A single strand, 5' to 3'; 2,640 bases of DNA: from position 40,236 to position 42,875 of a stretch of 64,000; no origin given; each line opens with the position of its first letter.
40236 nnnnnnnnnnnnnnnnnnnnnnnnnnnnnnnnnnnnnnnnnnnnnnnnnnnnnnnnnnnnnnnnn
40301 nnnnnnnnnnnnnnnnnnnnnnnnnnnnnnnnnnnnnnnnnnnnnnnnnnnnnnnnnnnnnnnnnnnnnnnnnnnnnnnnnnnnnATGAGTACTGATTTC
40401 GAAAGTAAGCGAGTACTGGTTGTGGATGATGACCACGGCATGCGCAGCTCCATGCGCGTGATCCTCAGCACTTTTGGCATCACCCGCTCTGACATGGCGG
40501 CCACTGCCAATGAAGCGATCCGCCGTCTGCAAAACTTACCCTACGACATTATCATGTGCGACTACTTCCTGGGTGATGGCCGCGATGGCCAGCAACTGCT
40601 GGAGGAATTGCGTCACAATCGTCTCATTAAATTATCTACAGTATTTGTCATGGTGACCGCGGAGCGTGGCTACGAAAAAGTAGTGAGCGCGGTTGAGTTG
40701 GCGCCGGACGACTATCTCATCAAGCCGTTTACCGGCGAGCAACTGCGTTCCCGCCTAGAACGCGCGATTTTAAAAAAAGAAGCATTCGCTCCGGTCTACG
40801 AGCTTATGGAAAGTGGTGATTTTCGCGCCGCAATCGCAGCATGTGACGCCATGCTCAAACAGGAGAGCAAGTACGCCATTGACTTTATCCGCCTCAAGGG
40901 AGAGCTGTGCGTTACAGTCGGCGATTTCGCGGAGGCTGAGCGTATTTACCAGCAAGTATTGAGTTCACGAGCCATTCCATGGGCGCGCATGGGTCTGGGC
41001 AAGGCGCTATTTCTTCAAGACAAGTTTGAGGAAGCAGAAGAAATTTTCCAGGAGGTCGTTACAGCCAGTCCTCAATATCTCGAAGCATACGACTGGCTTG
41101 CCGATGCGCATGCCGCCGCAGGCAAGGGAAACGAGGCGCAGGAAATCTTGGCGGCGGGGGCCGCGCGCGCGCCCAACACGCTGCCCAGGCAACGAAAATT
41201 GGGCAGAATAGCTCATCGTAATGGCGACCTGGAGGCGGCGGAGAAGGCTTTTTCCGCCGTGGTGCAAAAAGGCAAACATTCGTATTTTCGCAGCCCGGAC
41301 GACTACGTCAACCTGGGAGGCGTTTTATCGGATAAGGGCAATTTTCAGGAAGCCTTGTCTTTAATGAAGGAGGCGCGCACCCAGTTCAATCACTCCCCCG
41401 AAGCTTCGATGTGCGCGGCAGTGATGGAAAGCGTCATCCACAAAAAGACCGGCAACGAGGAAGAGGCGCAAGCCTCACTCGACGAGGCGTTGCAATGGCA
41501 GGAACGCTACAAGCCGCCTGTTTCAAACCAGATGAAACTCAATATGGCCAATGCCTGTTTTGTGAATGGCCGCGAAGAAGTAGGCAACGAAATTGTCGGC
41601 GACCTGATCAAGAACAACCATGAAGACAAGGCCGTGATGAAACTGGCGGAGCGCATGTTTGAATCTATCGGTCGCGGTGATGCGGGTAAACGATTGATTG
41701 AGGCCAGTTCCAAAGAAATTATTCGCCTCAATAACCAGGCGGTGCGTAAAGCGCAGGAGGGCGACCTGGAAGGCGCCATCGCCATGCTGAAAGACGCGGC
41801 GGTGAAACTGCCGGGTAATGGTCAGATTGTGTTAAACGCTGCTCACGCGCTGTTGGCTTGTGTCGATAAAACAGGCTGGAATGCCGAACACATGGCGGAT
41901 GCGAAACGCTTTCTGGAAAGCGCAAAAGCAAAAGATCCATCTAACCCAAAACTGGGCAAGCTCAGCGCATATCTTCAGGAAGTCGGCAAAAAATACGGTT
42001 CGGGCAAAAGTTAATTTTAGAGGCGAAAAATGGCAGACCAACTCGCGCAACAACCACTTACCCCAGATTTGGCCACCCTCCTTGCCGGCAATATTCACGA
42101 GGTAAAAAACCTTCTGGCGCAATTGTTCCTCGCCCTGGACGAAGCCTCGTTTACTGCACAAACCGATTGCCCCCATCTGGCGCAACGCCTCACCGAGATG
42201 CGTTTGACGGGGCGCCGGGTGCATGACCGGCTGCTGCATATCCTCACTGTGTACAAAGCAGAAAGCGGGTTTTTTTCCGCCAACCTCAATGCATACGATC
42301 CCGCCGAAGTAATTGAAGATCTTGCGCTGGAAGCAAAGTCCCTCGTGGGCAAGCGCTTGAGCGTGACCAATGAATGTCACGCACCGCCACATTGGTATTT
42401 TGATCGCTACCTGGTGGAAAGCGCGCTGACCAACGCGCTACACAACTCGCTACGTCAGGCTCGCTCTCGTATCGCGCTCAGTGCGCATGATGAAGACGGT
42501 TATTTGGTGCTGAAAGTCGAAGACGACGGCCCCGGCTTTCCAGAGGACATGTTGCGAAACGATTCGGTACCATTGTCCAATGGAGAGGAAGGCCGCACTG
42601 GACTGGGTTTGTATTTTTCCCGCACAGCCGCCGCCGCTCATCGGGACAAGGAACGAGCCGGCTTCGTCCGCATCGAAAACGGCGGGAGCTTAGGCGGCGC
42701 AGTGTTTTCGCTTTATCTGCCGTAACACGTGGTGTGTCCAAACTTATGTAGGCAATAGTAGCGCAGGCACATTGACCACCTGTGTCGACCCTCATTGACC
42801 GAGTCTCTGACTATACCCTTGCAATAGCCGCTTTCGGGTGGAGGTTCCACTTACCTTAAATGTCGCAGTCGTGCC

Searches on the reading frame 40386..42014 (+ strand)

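Call 7: search_protein_families(library=ncbifam, proteins=[window:40386-42014:+], max_evalue=0.001)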
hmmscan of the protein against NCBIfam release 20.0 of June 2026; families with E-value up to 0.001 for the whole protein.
window:40386-42014:+ (542 aa): 80 families (the best 25 are shown)
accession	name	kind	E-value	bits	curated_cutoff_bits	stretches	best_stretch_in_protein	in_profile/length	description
TIGR02917.1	PEP_TPR_lipo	equivalog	1.8e-14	52.6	312.2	1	137-390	438-683/899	XrtA/PEP-CTERM system TPR-repeat protein PrsT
NF007928.2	PRK10643.1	equivalog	1.1e-13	51.3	330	1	9-151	2-137/216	two-component system response regulator PmrA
NF007901.0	PRK10610.1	equivalog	1.8e-13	50.8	189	1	8-127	6-123/129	chemotaxis response regulator CheY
NF040689.1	MtrAB_MtrA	equivalog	5.4e-13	48.8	300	1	10-154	1-137/219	MtrAB system response regulator MtrA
TIGR02154.1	PhoB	equivalog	6.1e-13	48.6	296.2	1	7-145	2-136/226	phosphate regulon transcriptional regulator PhoB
NF053854.1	RespRegPhoBBctds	equivalog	4.2e-12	45.9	270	1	10-133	1-119/225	two-component system response regulator PhoB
NF041733.1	resp_reg_CseB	equivalog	1.2e-11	44.4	350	1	9-138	2-124/228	two-component system response regulator CseB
NF007005.1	PRK09468.1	equivalog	1.7e-11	44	331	1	7-133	3-123/237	osmolarity response regulator transcription factor OmpR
NF045991.1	RespRegCtrARhodob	equivalog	3.9e-11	43.1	350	1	9-131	2-119/224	response regulator transcription factor CtrA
TIGR02795.1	tol_pal_ybgF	equivalog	8.7e-11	42.5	90.1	1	131-230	3-108/119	tol-pal system protein YbgF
NF041832.1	near_NosP_CTERM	subfamily_domain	1.3e-10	40.9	400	1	3-125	247-367/370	NahK/ErcS family hybrid sensor histidine kinase/response regulator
NF007546.0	PRK10161.1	equivalog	1.6e-10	41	471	1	8-142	3-133/229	phosphate response regulator transcription factor PhoB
NF007135.0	PRK09581.1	equivalog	3.7e-10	39.2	474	1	3-132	151-276/457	PleD family two-component system response regulator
NF045944.1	ResRegRpaBCyano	equivalog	4.2e-10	39.4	330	1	11-131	1-114/229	response regulator transcription factor RpaB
NF008078.0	PRK10816.1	equivalog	5.5e-10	39.1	336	1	9-132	2-119/223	two-component system response regulator PhoP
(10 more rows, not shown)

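Call 14: search_protein_families(library=pfam, proteins=[window:40386-42014:+], max_evalue=0.1)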
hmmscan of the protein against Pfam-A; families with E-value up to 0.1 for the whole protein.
window:40386-42014:+ (542 aa): 25 families
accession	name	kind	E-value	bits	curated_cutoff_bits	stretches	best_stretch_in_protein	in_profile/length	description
PF14559.12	TPR_19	-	2.1e-25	89.3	25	5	208-272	1-64/68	Tetratricopeptide repeat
PF13428.12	TPR_14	-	3.9e-21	73.8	23.5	2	198-239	1-42/44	Tetratricopeptide repeat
PF13432.12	TPR_16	-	1.2e-17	64.5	32.7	2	178-230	10-63/65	Tetratricopeptide repeat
PF00072.30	Response_reg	-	1.2e-17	64.5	30.2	1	10-124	1-110/111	Response regulator receiver domain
PF07719.23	TPR_2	-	1e-16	60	27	1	202-230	5-33/34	Tetratricopeptide repeat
PF13424.12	TPR_12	-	1.7e-14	54.2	30.1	2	307-373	6-76/77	Tetratricopeptide repeat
PF13181.12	TPR_8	-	1.8e-13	49.9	25.7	0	349-373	8-32/34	Tetratricopeptide repeat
PF13374.12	TPR_10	-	1.3e-10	41.3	27.5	2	307-330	5-28/42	Tetratricopeptide repeat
PF00515.34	TPR_1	-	2.3e-10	40.3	27.8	1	199-230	2-33/34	Tetratricopeptide repeat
PF25062.1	ARM_TT21_N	-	7.4e-09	36.1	40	1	135-235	105-205/222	Tetratricopeptide repeat protein 21 N-terminal ARM repeat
PF13176.12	TPR_7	-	3.8e-08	33.2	27.9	0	172-194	6-28/36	Tetratricopeptide repeat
PF17874.7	TPR_MalT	-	1.9e-07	31.1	45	1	269-413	125-272/336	MalT-like TPR region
PF25058.1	ARM_TT21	-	1.1e-05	25.9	27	1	307-369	60-121/155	Tetratricopeptide repeat protein 21 ARM repeat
PF25064.1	ARM_TT21_5th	-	1.6e-05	25.6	27.8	0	207-260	10-63/117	TT21 fifth ARM repeats domain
PF12895.13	ANAPC3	-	2e-05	25.2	27.2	0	212-265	3-55/82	Anaphase-promoting complex, cyclosome, subunit 3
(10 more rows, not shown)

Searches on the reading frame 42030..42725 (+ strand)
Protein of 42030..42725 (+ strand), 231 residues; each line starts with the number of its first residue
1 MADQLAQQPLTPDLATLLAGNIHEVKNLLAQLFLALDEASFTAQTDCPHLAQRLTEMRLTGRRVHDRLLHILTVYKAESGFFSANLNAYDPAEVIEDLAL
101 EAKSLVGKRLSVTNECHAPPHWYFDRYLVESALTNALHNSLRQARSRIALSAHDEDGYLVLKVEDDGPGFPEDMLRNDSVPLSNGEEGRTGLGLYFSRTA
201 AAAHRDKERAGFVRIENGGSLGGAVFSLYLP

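Call 7: search_protein_families(library=ncbifam, proteins=[window:42030-42725:+], max_evalue=0.001)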
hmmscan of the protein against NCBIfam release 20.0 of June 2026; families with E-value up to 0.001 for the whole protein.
window:42030-42725:+ (231 aa): 22 families
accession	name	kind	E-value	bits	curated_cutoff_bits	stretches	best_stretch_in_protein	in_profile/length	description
NF007898.0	PRK10604.1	equivalog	4.2e-11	42.7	478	1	112-231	303-422/433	two-component system sensor histidine kinase RstB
NF007007.0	PRK09470.1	equivalog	4.1e-10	39.2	486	1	92-231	321-458/463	envelope stress sensor histidine kinase CpxA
NF008312.0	PRK11100.1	equivalog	1.7e-09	37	356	1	66-206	306-454/477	two-component system sensor histidine kinase CreC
NF045900.1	HisKinCpxALeg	equivalog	2.5e-08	33.1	800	1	16-205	233-430/451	two-component system sensor histidine kinase CpxA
NF007004.0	PRK09467.1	equivalog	2e-07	30.2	415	1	128-195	334-405/440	two-component system sensor histidine kinase EnvZ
NF033792.0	ActS_PrrB_HisK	equivalog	2.2e-07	30.1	350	1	13-196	201-387/423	ActS/PrrB/RegB family redox-sensitive histidine kinase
TIGR02966.1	phoR_proteo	equivalog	6.6e-07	28.6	334.2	1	42-174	142-277/333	phosphate regulon sensor histidine kinase PhoR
NF041832.1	near_NosP_CTERM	subfamily_domain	2.9e-06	26.6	400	1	55-176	47-169/370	NahK/ErcS family hybrid sensor histidine kinase/response regulator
NF008468.0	PRK11360.1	equivalog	4.2e-06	25.4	646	1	106-231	483-607/616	two-component system sensor histidine kinase AtoS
NF047874.1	MASE3_PAS_HK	subfamily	8.7e-06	24.8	560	1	74-176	463-569/655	MASE3 domain-containing sensor histidine kinase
NF040750.1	tetrathio_HK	equivalog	1.4e-05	23.8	750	1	111-198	439-526/555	tetrathionate respiration histidine kinase TtrS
TIGR02916.1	PEP_his_kin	equivalog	1.8e-05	23.6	300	1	22-199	483-653/679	XrtA/PEP-CTERM system histidine kinase PrsK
NF008293.1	PRK11073.1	equivalog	1.9e-05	24.1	240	1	161-231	283-346/349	nitrogen regulation protein NR(II)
NF046044.1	PnpS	equivalog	2.1e-05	23.7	400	1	61-174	217-333/390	two-component system histidine kinase PnpS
NF058527.1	HistKinChvGCaul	equivalog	2.4e-05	23.3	740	1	135-231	433-532/535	two-component sensor histidine kinase ChvG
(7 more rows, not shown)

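Call 14: search_protein_families(library=pfam, proteins=[window:42030-42725:+], max_evalue=0.1)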
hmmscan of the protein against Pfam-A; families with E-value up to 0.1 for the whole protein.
window:42030-42725:+ (231 aa): 3 families
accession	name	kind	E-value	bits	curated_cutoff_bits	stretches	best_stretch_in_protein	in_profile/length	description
PF02518.31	HATPase_c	-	2.9e-11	44.2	26.4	1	129-231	6-108/111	Histidine kinase-, DNA gyrase B-, and HSP90-like ATPase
PF13581.12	HATPase_c_2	-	8.1e-06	26.3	27.4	1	130-201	37-109/127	Histidine kinase-like ATPase domain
PF13589.12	HATPase_c_3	-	0.0018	18.7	25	1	129-184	3-58/137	Histidine kinase-, DNA gyrase B-, and HSP90-like ATPase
